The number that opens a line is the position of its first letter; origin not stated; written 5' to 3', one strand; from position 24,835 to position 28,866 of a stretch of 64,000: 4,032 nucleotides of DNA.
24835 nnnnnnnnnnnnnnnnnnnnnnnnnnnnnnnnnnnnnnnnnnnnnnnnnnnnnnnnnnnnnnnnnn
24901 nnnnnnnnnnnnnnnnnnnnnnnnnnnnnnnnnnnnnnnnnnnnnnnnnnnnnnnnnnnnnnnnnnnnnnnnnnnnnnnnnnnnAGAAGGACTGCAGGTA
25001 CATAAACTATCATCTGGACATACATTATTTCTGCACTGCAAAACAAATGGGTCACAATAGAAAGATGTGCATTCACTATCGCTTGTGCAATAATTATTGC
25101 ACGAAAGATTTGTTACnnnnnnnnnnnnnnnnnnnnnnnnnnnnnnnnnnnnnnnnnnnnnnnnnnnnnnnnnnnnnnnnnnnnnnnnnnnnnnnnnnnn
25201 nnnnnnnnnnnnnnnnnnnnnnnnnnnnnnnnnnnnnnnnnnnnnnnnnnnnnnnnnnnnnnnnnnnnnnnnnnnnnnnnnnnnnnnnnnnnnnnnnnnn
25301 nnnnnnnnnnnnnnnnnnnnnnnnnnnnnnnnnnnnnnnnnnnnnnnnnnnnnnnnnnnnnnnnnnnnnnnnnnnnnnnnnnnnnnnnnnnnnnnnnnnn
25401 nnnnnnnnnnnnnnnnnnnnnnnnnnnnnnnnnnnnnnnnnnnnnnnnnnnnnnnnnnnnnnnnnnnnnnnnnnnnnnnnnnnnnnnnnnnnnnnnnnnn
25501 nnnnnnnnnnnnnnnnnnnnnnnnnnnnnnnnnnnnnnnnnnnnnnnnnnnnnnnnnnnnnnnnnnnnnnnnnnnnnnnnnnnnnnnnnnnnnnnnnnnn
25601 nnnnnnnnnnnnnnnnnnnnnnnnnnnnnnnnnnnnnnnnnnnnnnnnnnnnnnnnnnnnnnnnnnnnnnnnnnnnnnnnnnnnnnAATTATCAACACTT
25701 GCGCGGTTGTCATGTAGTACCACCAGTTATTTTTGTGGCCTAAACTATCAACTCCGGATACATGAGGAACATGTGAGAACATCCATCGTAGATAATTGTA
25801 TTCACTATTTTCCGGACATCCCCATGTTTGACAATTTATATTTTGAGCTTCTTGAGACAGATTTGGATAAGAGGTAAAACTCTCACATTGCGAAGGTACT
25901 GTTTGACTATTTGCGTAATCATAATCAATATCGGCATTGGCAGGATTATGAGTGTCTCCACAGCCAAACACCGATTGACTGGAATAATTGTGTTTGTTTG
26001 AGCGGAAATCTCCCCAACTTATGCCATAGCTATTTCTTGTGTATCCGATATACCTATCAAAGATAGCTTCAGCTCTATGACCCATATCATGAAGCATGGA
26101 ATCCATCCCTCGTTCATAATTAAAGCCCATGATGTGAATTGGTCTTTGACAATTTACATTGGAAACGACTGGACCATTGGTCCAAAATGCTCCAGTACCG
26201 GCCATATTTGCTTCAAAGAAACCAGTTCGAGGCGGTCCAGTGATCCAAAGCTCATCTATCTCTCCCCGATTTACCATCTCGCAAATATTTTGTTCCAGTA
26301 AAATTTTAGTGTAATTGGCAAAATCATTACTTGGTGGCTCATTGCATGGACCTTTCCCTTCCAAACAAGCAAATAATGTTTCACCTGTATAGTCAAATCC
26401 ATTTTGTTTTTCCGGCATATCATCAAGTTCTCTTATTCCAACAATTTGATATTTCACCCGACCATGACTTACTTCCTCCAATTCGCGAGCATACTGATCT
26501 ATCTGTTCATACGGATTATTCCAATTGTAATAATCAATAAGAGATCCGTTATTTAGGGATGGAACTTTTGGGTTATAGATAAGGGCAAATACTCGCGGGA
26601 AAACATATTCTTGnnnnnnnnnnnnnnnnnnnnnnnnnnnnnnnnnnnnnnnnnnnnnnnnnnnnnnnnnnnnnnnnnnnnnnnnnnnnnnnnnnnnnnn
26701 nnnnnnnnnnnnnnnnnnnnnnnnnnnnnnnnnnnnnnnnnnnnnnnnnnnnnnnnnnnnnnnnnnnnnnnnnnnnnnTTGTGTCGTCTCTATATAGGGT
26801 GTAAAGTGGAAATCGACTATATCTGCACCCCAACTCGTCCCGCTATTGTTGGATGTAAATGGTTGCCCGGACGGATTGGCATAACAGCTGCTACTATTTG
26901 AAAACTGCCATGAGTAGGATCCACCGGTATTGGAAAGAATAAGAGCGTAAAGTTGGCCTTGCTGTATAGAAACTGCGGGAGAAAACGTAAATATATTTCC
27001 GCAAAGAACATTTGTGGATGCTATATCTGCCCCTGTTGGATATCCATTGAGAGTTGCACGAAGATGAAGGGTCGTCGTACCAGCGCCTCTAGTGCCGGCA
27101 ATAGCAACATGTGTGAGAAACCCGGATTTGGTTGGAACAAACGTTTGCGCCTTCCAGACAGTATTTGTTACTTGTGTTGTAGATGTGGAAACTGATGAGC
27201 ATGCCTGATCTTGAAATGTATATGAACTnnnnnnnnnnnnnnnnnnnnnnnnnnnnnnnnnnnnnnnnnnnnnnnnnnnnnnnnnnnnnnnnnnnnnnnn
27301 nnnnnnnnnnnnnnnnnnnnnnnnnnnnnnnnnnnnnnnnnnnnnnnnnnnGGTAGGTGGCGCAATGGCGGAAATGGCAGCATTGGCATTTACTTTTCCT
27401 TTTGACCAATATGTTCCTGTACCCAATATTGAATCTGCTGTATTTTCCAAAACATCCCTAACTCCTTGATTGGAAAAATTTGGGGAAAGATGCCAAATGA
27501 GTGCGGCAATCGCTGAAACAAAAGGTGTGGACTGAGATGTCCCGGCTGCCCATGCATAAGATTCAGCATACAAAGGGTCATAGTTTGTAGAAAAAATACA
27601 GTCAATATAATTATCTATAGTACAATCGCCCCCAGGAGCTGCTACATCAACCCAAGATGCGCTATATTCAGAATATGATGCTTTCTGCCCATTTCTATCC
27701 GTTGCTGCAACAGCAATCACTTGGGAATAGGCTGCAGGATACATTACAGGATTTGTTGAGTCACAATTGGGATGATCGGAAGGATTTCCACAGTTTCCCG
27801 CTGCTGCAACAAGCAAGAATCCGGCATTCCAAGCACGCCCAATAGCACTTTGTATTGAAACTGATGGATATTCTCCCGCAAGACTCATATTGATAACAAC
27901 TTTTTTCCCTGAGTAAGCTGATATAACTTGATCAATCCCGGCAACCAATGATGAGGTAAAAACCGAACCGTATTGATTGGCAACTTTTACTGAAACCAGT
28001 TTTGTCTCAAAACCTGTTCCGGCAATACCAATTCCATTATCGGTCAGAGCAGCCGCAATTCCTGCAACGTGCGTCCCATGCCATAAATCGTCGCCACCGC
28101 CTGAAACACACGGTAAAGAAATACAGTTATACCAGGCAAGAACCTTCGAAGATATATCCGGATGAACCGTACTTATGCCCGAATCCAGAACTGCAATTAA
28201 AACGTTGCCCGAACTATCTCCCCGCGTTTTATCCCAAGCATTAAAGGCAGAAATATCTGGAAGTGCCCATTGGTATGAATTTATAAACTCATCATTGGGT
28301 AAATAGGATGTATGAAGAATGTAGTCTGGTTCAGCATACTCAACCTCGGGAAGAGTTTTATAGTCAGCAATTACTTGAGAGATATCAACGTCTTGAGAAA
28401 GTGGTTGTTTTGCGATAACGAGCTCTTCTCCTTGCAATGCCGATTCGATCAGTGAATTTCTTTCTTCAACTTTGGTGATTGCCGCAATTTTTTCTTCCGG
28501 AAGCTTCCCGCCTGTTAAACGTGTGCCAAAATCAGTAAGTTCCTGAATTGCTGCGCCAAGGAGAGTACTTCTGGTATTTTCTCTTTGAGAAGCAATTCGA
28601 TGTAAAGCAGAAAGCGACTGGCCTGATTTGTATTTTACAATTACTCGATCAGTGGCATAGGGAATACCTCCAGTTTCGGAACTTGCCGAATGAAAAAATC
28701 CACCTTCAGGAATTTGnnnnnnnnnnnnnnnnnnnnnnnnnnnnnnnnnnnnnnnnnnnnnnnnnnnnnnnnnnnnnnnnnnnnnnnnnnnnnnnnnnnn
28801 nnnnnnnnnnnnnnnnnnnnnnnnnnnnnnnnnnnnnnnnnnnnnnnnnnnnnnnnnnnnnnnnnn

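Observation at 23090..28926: Dockerin-bearing 1721-aa subtilase encoded head-to-tail with a membrane-anchored cohesin-like protein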

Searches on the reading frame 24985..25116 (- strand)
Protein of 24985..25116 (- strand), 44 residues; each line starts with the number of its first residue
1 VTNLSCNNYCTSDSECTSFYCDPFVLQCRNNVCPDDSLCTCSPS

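Call 22: search_protein_families(library=pfam, proteins=[window:24985-25116:-], max_evalue=10)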
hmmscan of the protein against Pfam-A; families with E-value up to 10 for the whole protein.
seq(44 aa): 2 families
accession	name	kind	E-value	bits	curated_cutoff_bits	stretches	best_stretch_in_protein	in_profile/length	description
PF07127.16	Nodulin_late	-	0.038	14.8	30.4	1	3-33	23-53/54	Late nodulin domain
PF25314.1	TNFR_nem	-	2.3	8.7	27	1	29-43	6-20/34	TNF receptor-like domain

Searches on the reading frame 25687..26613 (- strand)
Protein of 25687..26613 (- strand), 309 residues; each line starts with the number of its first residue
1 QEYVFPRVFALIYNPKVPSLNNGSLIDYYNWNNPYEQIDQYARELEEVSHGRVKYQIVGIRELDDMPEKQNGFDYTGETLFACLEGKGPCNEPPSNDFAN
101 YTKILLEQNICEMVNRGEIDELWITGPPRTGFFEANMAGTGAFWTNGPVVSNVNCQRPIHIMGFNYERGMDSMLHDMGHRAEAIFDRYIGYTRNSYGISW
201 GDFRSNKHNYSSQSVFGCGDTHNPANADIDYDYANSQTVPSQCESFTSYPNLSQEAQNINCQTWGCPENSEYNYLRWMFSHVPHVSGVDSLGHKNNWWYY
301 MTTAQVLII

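Call 22: search_protein_families(library=pfam, proteins=[window:25687-26613:-], max_evalue=10)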
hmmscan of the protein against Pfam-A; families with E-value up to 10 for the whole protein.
seq(309 aa): 1 family
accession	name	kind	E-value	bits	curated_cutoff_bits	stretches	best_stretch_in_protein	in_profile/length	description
PF13293.11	DUF4074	-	0.094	13.2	22.3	0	63-95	9-42/63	Domain of unknown function (DUF4074)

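Call 52: search_solved_structures(query=A6, max_evalue=10, show_alignments=2)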
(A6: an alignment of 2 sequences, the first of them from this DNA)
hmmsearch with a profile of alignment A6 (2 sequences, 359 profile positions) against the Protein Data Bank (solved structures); distinct sequences matched with E-value up to 10: 16.
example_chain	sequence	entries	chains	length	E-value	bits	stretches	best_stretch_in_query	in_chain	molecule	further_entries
2ewu_A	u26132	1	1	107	0.042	16.1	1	248-278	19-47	Cytochrome c3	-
2yyx_A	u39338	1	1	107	0.14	14.4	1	249-280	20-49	Cytochrome c3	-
2ewi_A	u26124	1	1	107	0.16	14.2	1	249-278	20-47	Cytochrome c3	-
1it1_A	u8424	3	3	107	0.18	14.1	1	249-278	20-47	cytochrome c3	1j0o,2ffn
1wr5_A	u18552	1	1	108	0.18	14.1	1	249-280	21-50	Cytochrome c3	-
2z47_A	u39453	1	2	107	0.18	14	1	249-277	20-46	Cytochrome c3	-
2yyw_A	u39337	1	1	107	0.2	13.9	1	249-278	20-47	Cytochrome c3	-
2yxc_A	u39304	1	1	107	0.23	13.7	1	249-278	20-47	Cytochrome c3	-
2ewk_A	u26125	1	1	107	0.27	13.4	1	249-278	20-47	Cytochrome c3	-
7qss_A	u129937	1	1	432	0.28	13.4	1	37-108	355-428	V-type ATP synthase alpha chain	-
9lqd_A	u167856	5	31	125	0.39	12.9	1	297-344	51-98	SAM lyase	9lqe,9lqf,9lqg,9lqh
1a2i_A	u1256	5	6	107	0.4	12.9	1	249-275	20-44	CYTOCHROME C3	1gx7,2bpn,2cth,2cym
9gad_A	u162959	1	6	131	0.42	12.8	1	298-344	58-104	SAM-AMP Lyase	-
1j0p_A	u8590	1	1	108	0.49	12.6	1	249-272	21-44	Cytochrome c3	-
1mdv_A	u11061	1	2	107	0.55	12.5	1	250-275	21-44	CYTOCHROME C3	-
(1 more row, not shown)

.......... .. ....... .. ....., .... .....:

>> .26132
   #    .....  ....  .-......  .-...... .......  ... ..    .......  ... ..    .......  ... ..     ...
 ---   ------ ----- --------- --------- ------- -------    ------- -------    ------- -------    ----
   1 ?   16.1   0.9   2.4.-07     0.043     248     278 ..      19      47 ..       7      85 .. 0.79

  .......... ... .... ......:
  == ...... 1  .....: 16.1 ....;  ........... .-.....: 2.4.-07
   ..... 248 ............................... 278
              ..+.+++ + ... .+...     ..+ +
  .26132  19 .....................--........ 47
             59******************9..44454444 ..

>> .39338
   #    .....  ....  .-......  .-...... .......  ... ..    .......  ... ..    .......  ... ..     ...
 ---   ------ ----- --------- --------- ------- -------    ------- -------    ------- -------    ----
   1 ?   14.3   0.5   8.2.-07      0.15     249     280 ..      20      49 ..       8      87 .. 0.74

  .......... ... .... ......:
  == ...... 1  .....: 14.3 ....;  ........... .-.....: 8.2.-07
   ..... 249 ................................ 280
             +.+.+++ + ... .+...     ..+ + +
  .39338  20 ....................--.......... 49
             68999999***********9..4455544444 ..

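Call 63: predict_structure(protein=window:25696-26613:-)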
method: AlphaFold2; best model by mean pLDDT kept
length: 306 residues; sequences in the alignment: 1
mean_pLDDT: 33.6   pTM: 0.26
mean pLDDT of the five models: 33.6, 29.6, 29.2, 28.3, 27.4
residues with pLDDT >= 90: 0; 70-90: 0; 50-70: 3; < 50: 303
segments of 3 or more residues with pLDDT < 50: 1-73, 75-109, 113-306
pLDDT, mean of each block of 10 residues (from residue 1): 26 31 28 41 43 36 39 46 42 39 45 45 35 30 26 36 29 29 30 29 31 28 31 30 35 36 35 32 27 23 23
secondary structure, 60 per line:
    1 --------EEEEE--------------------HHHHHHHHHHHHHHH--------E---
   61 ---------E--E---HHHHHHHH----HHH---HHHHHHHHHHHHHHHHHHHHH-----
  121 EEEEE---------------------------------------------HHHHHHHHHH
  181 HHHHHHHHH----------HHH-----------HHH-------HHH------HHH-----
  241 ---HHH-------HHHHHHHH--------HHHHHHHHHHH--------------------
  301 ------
elements in order: E9-13 H34-48 H77-84 H95-115 E121-125 H171-189 H254-261 H270-280

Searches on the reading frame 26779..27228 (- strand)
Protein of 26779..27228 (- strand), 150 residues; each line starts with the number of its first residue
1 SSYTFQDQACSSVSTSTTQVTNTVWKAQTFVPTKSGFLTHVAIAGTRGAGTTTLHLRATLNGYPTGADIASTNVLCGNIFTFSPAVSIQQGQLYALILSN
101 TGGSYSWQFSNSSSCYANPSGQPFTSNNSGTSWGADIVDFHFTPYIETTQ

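Call 22: search_protein_families(library=pfam, proteins=[window:26779-27228:-], max_evalue=10)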
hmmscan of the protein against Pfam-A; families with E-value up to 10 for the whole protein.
seq(150 aa): 2 families
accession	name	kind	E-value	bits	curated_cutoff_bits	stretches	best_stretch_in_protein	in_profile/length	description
PF10342.15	Kre9_KNH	-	0.0065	17.6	24.6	1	49-110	25-89/94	Kre9/KNH-like N-terminal Ig-like domain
PF21765.4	CUB_A2MG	-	0.033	15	27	1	49-74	37-62/62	A2MG, CUB domain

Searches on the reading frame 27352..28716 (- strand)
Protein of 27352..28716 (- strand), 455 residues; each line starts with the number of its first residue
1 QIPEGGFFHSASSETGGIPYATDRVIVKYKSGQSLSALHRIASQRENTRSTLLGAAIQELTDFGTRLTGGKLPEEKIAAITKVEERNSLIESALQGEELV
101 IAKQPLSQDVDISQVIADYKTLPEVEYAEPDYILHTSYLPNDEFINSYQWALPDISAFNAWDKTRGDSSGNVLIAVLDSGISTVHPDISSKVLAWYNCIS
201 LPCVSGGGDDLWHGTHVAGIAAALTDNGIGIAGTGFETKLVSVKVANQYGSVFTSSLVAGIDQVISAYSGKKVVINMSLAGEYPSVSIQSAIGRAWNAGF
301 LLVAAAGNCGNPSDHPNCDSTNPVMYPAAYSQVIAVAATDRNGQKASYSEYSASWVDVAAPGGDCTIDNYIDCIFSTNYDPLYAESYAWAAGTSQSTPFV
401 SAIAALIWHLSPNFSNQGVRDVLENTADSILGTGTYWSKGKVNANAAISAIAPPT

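Call 81: search_solved_structures(query=window:27352-28716:-, max_evalue=1e-10)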
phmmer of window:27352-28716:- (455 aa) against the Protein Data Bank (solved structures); distinct sequences matched with E-value up to 1e-10: 110 (the best 60 are shown).
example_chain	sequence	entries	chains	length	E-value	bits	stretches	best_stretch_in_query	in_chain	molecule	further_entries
1thm_A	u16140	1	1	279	6.5e-50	173.7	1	138-448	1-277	THERMITASE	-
1tec_E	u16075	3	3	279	6.7e-48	167.1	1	138-448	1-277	THERMITASE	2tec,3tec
1dbi_A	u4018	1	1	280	1.9e-44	155.7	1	139-448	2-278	AK.1 SERINE PROTEASE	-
1scn_E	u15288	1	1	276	1.9e-34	122.8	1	164-450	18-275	SUBTILISIN CARLSBERG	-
1yu6_A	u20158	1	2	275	2.8e-34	122.2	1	163-447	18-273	Subtilisin Carlsberg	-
1af4_A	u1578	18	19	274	3.5e-34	121.9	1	164-447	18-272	SUBTILISIN CARLSBERG | SUBTILISIN CARLSBERG, TYPE VIII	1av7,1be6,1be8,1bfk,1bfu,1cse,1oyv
1sel_A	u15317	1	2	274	1.2e-33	120.2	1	164-447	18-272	SELENOSUBTILISIN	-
1avt_A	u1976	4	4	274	1.2e-33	120.2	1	164-447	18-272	SUBTILISIN CARLSBERG, TYPE VIII | KerA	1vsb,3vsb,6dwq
1c3l_A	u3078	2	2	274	1.6e-33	119.7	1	164-447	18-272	SUBTILISIN-CARLSBERG | Subtilisin Carlsberg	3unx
4gi3_A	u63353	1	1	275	2.3e-33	119.2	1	163-447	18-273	KerA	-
3qtl_A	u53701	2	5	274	2.8e-33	118.9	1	164-447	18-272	Subtilisin-like serin protease | KerA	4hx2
9rk9_B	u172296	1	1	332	5.6e-33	117.9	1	140-440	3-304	Subtilisin-like serine protease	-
3whi_A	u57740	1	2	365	7.2e-33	117.6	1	115-447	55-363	Subtilisin E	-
1s01_A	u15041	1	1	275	5.5e-32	114.6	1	164-447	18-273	Subtilisin BPN'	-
6pak_A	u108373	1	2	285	5.7e-32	114.6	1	164-450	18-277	Subtilisin E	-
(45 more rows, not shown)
